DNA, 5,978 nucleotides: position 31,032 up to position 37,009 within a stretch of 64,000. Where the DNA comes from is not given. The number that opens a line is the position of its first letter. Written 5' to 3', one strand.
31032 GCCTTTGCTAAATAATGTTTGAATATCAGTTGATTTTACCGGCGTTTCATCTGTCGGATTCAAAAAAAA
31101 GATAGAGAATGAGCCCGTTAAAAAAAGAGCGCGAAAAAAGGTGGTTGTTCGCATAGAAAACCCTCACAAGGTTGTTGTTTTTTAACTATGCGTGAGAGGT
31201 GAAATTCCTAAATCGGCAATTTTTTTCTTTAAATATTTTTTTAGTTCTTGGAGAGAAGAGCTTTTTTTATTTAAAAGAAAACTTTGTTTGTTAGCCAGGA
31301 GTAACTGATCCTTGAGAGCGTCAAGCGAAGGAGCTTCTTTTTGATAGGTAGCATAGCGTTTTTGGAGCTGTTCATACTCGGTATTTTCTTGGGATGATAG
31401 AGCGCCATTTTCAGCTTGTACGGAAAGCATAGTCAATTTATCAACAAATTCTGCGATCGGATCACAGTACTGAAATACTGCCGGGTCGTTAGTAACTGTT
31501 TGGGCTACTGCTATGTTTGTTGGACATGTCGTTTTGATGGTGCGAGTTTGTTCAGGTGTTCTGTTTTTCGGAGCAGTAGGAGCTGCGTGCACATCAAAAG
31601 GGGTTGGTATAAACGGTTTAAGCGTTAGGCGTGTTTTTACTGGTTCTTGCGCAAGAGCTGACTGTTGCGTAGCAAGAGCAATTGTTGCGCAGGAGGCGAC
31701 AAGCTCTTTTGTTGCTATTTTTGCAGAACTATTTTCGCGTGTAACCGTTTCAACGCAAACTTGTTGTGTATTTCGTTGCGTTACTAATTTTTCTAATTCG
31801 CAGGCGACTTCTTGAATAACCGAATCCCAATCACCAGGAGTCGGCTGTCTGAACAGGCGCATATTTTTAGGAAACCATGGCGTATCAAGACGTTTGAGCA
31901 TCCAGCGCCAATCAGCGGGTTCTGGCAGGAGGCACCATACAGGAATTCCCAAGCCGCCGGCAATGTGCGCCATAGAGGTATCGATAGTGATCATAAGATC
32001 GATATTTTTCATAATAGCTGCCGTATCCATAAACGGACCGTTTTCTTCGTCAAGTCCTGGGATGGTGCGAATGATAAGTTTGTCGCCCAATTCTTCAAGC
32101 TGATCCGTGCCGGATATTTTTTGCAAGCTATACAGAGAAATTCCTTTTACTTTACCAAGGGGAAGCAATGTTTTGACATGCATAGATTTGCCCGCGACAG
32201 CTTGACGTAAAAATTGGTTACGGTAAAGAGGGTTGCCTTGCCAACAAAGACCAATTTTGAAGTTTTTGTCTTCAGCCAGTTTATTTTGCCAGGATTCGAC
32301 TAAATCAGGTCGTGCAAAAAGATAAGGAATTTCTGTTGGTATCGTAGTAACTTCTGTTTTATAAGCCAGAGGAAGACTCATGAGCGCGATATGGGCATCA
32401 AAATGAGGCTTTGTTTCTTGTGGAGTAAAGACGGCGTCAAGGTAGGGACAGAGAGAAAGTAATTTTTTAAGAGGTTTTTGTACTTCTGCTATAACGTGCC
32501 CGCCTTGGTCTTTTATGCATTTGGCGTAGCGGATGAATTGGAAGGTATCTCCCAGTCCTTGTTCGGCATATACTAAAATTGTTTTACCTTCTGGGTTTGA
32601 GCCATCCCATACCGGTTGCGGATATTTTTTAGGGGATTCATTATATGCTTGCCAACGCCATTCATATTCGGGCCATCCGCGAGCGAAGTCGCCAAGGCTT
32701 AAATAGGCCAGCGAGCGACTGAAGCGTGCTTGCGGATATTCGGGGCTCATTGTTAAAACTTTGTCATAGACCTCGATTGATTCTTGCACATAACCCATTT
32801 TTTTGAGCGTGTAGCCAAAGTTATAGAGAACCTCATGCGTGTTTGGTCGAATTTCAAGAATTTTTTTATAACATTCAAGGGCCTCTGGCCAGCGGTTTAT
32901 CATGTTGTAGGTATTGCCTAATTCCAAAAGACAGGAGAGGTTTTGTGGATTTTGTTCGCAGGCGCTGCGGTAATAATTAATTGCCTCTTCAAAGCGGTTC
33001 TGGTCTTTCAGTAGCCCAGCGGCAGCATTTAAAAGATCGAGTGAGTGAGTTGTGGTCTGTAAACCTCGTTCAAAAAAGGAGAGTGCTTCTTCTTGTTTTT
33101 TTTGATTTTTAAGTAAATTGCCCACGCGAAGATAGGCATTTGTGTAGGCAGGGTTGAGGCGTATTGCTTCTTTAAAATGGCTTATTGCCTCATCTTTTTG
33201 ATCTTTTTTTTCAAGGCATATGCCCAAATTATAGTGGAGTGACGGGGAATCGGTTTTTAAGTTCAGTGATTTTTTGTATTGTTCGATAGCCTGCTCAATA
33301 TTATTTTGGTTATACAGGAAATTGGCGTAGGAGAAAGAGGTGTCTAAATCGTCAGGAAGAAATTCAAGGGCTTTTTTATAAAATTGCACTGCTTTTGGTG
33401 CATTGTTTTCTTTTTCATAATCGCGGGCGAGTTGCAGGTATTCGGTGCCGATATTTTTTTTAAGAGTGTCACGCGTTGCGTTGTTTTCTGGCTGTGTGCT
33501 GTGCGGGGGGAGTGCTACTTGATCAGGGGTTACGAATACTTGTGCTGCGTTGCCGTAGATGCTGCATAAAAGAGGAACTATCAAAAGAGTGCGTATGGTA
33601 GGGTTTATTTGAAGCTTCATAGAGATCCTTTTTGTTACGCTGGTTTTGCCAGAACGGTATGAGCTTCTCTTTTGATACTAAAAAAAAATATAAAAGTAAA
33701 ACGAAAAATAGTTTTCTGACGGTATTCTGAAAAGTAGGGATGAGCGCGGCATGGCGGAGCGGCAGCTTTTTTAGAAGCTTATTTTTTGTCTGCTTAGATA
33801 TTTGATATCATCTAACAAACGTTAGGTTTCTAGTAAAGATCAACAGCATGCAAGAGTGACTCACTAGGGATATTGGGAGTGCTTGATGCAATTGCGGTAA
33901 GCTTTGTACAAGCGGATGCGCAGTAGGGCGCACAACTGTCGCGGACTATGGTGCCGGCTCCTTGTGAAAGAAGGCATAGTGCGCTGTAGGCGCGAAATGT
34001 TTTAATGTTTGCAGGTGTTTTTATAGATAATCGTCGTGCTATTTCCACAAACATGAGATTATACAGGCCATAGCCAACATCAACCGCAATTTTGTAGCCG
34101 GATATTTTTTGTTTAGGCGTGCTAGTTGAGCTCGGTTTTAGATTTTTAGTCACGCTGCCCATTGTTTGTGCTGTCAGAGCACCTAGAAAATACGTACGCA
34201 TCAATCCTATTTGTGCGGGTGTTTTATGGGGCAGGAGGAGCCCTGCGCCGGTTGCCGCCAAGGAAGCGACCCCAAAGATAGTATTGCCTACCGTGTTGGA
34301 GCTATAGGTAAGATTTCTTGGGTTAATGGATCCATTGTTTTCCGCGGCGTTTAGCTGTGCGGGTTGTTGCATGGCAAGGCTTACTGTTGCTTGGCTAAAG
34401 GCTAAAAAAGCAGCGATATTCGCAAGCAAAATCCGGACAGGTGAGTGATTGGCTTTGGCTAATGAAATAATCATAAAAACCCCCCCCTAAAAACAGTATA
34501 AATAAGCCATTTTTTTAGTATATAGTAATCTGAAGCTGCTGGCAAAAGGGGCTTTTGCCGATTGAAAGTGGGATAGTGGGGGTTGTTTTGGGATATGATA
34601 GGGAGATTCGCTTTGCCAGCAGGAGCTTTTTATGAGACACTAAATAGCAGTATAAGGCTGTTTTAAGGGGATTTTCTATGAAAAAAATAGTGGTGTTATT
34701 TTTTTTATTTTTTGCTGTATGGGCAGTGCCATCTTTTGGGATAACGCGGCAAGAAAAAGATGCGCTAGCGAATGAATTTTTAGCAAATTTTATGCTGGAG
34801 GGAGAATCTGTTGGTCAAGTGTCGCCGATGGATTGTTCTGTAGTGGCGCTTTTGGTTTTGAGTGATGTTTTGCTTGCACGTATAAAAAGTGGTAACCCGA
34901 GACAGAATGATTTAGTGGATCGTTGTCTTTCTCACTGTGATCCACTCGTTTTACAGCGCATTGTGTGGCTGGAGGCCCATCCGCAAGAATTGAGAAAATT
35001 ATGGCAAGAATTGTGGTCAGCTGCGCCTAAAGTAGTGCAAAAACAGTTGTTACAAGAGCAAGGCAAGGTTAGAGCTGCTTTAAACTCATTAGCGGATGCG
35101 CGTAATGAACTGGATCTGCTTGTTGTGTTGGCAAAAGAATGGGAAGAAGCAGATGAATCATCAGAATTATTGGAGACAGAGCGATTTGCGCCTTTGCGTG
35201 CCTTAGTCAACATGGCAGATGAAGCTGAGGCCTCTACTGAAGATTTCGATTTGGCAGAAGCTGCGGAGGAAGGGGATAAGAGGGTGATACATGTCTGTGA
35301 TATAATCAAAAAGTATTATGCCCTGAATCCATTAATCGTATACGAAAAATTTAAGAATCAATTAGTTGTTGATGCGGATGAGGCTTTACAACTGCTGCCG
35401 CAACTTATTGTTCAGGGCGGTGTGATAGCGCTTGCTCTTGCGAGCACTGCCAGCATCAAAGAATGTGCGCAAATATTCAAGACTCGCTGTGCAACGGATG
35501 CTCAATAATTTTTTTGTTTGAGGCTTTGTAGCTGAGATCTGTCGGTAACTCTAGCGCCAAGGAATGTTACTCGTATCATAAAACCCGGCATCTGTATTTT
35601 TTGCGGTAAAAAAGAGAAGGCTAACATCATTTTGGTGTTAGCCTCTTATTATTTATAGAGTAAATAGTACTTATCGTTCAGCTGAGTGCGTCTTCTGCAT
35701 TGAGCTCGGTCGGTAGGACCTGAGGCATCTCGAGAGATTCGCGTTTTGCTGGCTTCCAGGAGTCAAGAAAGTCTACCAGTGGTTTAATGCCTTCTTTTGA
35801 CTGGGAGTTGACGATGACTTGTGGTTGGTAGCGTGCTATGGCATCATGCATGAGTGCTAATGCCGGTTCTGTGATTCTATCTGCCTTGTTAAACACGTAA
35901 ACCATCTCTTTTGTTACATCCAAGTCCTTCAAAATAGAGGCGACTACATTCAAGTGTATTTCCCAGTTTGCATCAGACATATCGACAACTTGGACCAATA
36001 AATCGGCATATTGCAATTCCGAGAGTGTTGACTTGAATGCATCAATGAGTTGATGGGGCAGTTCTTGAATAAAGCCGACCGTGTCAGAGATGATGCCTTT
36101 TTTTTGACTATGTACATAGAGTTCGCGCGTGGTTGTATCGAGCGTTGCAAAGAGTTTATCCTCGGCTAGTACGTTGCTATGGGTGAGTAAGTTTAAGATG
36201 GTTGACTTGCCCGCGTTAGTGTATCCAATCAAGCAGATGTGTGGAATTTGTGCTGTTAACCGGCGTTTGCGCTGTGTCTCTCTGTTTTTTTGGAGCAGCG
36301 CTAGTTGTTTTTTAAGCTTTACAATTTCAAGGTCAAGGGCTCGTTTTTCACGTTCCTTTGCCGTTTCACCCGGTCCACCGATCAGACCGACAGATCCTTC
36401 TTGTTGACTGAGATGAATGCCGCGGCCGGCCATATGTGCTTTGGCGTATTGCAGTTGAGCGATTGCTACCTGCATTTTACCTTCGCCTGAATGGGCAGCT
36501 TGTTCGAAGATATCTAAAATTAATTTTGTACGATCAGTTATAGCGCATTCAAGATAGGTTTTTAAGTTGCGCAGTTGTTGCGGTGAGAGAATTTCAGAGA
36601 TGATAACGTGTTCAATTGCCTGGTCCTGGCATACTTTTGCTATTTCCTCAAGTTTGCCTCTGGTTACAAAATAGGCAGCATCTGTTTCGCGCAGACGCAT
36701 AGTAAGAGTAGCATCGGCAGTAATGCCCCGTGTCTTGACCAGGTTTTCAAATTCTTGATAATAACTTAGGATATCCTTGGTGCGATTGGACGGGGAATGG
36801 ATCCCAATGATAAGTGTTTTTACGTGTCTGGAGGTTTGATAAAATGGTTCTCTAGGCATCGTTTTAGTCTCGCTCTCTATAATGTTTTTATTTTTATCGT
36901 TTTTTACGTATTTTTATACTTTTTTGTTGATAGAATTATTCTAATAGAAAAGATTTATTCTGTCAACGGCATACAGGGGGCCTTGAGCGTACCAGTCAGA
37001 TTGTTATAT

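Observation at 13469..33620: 20-kb co-directional array: 10 genes encoding 13 TPR + GT9-like glycosyltransferase modules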

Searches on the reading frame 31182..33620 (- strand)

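Call 4: search_protein_families(library=pfam, proteins=[window:31182-33620:-], max_evalue=0.01)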
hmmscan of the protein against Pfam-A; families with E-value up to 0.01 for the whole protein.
window:31182-33620:- (812 aa): 34 families (the best 25 are shown)
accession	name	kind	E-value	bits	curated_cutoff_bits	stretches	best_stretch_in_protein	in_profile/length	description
PF13414.12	TPR_11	-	7e-37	125.3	26.8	4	102-138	4-40/42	TPR repeat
PF07719.23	TPR_2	-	2.2e-35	118.3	27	2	127-158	2-33/34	Tetratricopeptide repeat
PF00515.34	TPR_1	-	1.3e-33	113.8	27.8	3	128-158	3-33/34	Tetratricopeptide repeat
PF13181.12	TPR_8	-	2.9e-28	96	25.7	3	128-158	3-33/34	Tetratricopeptide repeat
PF13428.12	TPR_14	-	5.7e-25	85.7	23.5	1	195-236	2-43/44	Tetratricopeptide repeat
PF13431.12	TPR_17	-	1.4e-24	84.6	24.4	2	216-249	1-34/34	Tetratricopeptide repeat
PF14559.12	TPR_19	-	1.7e-24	86.4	25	3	206-263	3-60/68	Tetratricopeptide repeat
PF13424.12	TPR_12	-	1e-22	80.6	30.1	4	97-155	8-74/77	Tetratricopeptide repeat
PF13432.12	TPR_16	-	4.7e-20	72.1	32.7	2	203-260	6-63/65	Tetratricopeptide repeat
PF12895.13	ANAPC3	-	4.2e-17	62.6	27.2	2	72-151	3-81/82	Anaphase-promoting complex, cyclosome, subunit 3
PF13176.12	TPR_7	-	1.7e-16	59.3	27.9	0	129-156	2-31/36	Tetratricopeptide repeat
PF13374.12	TPR_10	-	3.6e-16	59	27.5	0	228-258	2-32/42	Tetratricopeptide repeat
PF24575.1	TPR_Slam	-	1.1e-12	48.7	35.2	2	199-237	52-90/104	Surface lipoprotein assembly modifier, N-terminal TPR repeats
PF13174.12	TPR_6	-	2e-12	47.3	26.3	0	130-157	4-31/33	Tetratricopeptide repeat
PF23914.1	TPR_CcmH_CycH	-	1.3e-10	41.7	42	1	138-226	62-153/158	Cytochrome c-type biogenesis protein H TPR domain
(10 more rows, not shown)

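Call 74: search_protein_families(library=padloc, proteins=[window:31182-33620:-], max_evalue=0.001)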
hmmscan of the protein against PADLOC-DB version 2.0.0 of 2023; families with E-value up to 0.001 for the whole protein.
window:31182-33620:- (812 aa): 4 families
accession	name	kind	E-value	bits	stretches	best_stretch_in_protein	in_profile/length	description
PDLC01092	C3a198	-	1.5e-06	25.5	1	210-312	218-322/523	TPR protein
PDLC01171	TPR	-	2.4e-05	21.5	1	102-295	81-286/504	TPR repeats containing protein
PDLC04781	PDC-M71B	-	6.4e-05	19.8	0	159-260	91-182/515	-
PDLC01172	TPR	-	0.00016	18.6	0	137-186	146-196/448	TPR repeats containing protein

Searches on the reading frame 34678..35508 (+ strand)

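Call 5: search_protein_families(library=pfam, proteins=[window:34678-35508:+], max_evalue=0.01)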
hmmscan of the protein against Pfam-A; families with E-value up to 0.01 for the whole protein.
window:34678-35508:+ (276 aa): 1 family
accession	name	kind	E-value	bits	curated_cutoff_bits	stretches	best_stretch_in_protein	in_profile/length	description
PF21102.3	DprA_N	-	0.00071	19.7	22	0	232-261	30-59/64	DprA-like N-terminal HHH domain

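Call 74: search_protein_families(library=padloc, proteins=[window:34678-35508:+], max_evalue=0.001)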
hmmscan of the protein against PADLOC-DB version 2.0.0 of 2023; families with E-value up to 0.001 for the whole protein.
window:34678-35508:+ (276 aa): 0 families

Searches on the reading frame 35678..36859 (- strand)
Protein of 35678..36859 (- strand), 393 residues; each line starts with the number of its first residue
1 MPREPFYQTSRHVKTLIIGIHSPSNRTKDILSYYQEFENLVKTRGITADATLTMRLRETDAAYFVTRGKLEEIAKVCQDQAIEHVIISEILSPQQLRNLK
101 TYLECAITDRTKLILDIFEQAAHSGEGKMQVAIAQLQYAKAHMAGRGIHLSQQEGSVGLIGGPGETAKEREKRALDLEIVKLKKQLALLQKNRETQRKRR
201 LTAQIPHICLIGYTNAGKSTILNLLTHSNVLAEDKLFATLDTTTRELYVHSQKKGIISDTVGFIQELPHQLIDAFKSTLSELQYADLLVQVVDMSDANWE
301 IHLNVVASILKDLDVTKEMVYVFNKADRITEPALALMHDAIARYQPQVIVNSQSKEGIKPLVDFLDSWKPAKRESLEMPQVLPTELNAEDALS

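Call 5: search_protein_families(library=pfam, proteins=[window:35678-36859:-], max_evalue=0.01)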
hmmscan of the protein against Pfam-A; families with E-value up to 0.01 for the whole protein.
window:35678-36859:- (393 aa): 7 families
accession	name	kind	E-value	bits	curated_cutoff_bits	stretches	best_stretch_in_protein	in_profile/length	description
PF13167.11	GTP-bdg_N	-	2.6e-24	86.1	25.4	1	34-118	4-88/89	GTP-binding GTPase N-terminal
PF01926.29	MMR_HSR1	-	6.5e-19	68.6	21.9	1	208-325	2-113/113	50S ribosome-binding GTPase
PF16360.10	GTP-bdg_M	-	7.3e-19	68.5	29.5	1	122-200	2-79/79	GTP-binding GTPase Middle Region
PF03193.22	RsgA_GTPase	-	1.6e-07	31.8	30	1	184-263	84-168/174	RsgA GTPase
PF02421.24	FeoB_N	-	6e-06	26.3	27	1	207-361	2-152/156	Ferrous iron transport protein B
PF00009.33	GTP_EFTU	-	0.00018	21.6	26.5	0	280-367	88-184/188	Elongation factor Tu GTP binding domain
PF00350.29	Dynamin_N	-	0.0012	19.3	27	1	208-241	1-34/168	Dynamin family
